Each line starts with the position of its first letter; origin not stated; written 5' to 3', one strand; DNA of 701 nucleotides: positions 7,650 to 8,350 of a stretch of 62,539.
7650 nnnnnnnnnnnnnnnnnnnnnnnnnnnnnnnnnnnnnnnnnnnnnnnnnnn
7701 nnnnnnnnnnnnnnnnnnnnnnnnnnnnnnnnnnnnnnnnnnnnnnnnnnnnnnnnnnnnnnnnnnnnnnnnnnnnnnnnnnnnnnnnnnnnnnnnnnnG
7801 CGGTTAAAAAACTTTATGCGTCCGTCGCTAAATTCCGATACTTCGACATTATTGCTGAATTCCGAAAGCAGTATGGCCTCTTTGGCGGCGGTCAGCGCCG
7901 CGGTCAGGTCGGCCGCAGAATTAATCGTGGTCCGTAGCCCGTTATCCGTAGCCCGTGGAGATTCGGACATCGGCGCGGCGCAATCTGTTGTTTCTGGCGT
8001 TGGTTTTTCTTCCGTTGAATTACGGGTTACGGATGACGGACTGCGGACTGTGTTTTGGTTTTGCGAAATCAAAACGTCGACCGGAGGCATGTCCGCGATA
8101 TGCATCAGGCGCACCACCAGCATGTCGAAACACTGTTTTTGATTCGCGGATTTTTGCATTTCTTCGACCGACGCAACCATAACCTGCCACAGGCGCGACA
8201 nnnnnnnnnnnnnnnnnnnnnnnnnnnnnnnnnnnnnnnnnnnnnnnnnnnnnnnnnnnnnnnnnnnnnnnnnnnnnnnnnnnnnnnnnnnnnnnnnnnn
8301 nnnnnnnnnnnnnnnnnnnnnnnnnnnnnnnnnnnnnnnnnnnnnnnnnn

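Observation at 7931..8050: A complete CCGTNNN inverted array lies in frame inside dnaX (about 40 codons)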

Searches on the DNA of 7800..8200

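Call 41: search_rna_families(source=window, start=7800, end=8200, threshold=evalue, max_evalue=10)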
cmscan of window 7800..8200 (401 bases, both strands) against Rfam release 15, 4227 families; matches with E-value up to 10: 3.
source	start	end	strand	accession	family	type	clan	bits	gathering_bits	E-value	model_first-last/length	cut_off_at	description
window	7928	8050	+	RF00926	MIR1151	Gene; miRNA;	-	21.6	90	0.66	1-110/110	no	MIR1151 microRNA precursor family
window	7936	8042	+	RF02094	mir-1803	Gene; miRNA;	-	16.3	95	2.8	1-76/76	no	mir-1803 microRNA precursor microRNA precursor family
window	7889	8064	+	RF02156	NPPA-AS1_1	Gene; lncRNA;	-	12.4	45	5.4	1-176/176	no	NPPA antisense RNA 1 conserved region 1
